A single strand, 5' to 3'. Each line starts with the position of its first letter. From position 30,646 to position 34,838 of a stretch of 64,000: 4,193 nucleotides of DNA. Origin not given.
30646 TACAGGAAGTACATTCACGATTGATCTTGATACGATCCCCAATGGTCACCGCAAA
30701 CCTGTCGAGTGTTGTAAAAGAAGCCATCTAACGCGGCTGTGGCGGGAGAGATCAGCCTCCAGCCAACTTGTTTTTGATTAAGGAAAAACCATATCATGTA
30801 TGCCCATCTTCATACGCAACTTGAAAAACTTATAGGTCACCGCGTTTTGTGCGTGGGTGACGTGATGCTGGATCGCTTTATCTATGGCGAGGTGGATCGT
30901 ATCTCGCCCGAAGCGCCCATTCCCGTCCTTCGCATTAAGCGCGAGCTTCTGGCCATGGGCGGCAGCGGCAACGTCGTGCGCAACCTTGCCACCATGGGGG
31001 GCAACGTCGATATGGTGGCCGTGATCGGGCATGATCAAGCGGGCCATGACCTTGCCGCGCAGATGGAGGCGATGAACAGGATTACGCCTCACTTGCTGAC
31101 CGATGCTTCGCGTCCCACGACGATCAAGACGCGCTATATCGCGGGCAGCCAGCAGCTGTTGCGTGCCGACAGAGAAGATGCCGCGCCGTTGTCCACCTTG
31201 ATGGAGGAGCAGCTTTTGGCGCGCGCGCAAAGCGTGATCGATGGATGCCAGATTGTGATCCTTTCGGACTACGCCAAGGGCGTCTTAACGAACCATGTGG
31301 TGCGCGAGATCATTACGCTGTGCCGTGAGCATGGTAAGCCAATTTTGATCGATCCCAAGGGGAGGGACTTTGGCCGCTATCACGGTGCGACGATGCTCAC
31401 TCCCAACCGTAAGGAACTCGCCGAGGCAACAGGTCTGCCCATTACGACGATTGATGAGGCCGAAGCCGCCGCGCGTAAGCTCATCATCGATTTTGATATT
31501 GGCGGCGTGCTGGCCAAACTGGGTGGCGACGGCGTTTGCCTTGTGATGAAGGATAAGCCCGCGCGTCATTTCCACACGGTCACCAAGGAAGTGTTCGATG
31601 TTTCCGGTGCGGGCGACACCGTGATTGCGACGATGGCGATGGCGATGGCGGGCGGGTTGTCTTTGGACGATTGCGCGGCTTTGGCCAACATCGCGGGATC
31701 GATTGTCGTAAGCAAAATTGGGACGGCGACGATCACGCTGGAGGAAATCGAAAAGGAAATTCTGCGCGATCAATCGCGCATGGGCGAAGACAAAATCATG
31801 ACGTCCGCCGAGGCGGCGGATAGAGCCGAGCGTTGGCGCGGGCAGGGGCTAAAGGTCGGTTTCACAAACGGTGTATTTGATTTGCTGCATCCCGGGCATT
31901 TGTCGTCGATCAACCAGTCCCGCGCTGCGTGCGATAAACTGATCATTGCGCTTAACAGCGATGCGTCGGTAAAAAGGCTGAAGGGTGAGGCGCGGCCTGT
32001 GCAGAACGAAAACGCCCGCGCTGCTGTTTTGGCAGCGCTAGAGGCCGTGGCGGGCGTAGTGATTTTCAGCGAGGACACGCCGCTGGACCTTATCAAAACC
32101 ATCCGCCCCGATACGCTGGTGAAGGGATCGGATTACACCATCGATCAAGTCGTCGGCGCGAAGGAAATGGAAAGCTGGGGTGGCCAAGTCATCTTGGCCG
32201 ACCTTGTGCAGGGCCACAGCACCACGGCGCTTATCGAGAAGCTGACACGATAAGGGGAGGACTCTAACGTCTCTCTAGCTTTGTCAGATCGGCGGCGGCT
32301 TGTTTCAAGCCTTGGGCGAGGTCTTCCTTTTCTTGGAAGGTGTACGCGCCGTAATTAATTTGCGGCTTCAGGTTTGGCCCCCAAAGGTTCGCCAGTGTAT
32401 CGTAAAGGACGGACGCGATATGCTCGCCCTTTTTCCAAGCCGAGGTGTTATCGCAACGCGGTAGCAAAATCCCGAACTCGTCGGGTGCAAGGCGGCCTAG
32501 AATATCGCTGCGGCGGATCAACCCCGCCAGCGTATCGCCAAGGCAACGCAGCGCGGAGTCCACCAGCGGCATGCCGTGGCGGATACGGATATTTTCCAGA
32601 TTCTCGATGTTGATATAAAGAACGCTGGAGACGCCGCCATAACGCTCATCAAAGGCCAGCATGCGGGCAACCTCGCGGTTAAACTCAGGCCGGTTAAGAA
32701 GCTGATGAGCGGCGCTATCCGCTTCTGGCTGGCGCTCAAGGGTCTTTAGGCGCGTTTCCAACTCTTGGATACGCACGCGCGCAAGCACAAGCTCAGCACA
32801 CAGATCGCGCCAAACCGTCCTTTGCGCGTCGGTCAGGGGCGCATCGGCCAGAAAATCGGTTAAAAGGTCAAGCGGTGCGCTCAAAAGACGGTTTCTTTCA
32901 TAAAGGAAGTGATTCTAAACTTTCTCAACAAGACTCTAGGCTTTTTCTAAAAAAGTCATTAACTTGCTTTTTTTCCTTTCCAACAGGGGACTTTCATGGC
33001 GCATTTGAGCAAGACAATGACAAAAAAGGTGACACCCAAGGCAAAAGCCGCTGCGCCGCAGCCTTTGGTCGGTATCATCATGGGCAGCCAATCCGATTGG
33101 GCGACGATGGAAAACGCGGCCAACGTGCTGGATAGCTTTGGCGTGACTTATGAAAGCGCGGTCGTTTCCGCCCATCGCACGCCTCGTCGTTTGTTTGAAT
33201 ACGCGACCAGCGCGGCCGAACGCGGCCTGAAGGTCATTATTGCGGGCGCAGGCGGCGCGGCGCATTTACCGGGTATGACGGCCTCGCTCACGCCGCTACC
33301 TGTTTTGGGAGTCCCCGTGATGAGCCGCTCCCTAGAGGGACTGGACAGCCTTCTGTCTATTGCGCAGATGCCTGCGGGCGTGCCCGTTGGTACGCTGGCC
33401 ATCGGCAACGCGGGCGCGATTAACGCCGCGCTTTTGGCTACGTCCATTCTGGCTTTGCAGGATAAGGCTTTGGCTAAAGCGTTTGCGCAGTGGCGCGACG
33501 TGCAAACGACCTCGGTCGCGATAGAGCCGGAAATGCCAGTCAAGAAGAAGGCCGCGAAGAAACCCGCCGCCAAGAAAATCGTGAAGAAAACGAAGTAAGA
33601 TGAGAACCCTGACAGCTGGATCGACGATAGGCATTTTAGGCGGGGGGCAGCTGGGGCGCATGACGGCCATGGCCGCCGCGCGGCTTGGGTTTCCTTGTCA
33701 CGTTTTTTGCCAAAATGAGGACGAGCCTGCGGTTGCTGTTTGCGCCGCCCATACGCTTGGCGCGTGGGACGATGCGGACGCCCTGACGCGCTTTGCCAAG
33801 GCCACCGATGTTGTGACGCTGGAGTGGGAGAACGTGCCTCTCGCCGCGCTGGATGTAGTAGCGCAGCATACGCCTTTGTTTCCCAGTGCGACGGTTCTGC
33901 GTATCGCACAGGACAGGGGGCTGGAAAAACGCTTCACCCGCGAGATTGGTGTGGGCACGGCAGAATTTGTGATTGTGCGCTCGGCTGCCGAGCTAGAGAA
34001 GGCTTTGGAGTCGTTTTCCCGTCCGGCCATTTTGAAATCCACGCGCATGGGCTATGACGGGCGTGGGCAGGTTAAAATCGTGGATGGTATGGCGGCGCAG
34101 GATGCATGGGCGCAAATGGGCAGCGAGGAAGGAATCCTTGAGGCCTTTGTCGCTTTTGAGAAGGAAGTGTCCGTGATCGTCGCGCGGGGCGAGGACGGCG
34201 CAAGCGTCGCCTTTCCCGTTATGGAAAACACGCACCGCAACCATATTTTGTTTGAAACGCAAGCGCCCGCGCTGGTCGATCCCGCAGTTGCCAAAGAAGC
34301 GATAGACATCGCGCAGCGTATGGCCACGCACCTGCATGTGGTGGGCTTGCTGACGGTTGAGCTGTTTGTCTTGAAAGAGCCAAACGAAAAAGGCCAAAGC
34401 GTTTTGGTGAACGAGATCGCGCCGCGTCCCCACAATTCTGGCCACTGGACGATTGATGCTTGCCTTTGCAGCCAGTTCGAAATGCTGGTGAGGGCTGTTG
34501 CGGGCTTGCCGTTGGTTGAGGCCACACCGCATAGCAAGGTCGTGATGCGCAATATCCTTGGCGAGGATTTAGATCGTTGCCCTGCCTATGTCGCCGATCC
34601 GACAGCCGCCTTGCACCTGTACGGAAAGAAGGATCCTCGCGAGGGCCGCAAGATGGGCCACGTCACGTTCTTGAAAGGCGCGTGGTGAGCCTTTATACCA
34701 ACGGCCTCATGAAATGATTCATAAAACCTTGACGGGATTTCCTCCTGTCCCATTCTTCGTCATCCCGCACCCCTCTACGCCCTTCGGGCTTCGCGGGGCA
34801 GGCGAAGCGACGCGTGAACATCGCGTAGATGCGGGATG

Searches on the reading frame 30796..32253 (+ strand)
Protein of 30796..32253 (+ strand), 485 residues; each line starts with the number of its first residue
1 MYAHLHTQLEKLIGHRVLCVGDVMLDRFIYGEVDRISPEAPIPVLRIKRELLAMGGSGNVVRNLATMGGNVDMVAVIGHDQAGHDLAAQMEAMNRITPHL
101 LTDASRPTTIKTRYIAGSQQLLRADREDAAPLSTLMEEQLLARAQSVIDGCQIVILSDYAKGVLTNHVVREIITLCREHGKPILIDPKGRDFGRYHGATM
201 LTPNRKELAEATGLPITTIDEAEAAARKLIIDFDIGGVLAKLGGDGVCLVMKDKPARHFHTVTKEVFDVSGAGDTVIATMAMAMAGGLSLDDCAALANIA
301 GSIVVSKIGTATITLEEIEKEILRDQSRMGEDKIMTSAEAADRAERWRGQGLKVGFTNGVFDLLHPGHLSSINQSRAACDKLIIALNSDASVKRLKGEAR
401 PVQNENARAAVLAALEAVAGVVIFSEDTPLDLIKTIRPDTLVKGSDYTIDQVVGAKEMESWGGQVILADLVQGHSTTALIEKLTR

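Call 54: search_protein_families(library=pfam, proteins=[window:30796-32253:+], max_evalue=0.00001)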
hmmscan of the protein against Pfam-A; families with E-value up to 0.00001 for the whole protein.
window:30796-32253:+ (485 aa): 3 families
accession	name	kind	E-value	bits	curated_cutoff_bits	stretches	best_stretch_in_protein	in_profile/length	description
PF00294.29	PfkB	-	3.8e-40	138.5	25.8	1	16-312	3-297/302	pfkB family carbohydrate kinase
PF01467.32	CTP_transf_like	-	4.1e-15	56.6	21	1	356-464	1-110/133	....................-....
PF08543.17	Phos_pyr_kin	-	8.1e-06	25.8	27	0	197-297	119-224/246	Phosphomethylpyrimidine kinase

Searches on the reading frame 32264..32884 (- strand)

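Call 54: search_protein_families(library=pfam, proteins=[window:32264-32884:-], max_evalue=0.00001)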
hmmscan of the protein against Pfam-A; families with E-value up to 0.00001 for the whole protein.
window:32264-32884:- (206 aa): 1 family
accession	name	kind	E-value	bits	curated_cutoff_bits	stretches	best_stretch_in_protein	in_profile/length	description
PF00990.26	GGDEF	-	2.5e-15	57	23.8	1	61-204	8-155/161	Diguanylate cyclase, GGDEF domain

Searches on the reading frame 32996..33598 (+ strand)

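Call 54: search_protein_families(library=pfam, proteins=[window:32996-33598:+], max_evalue=0.00001)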
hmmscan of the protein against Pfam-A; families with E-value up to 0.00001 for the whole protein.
window:32996-33598:+ (200 aa): 1 family
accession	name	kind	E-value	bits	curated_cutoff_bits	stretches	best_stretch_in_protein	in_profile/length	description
PF00731.26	AIRC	-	5.9e-62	208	30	1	25-170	2-145/148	AIR carboxylase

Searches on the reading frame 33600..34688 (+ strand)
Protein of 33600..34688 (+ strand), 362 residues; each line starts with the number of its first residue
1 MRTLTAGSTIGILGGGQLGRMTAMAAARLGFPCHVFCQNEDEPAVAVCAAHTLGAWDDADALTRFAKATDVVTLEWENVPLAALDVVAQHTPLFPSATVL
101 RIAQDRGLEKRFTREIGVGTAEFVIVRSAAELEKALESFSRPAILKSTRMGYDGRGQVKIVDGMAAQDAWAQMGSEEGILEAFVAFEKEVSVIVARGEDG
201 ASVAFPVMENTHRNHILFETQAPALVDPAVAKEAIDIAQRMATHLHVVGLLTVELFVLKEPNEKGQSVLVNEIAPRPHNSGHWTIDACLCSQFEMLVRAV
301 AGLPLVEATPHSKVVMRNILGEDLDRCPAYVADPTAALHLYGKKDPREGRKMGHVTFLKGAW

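Call 55: search_protein_families(library=pfam, proteins=[window:33600-34688:+], max_evalue=0.01)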
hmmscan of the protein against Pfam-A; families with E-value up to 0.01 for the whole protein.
window:33600-34688:+ (362 aa): 6 families
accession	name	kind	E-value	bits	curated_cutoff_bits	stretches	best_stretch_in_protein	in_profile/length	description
PF02222.28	ATP-grasp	-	1.8e-53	181.3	27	1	113-293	3-179/179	ATP-grasp domain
PF22660.2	RS_preATP-grasp-like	-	1.1e-27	96.7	27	1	9-104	3-98/98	Ribonucleotide synthetase preATP-grasp domain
PF17769.7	PurK_C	-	1.4e-14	54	22.6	1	315-358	2-46/56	Phosphoribosylaminoimidazole carboxylase C-terminal domain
PF02826.25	2-Hacid_dh_C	-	0.0023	17.8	25.1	1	5-74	34-97/178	D-isomer specific 2-hydroxyacid dehydrogenase, NAD binding domain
PF00291.31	PALP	-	0.0026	17.6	35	1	7-43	55-91/295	Pyridoxal-phosphate dependent enzyme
PF02786.22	CPSase_L_D2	-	0.0081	16.1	19.8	0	105-259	1-166/211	Carbamoyl-phosphate synthase L chain, ATP binding domain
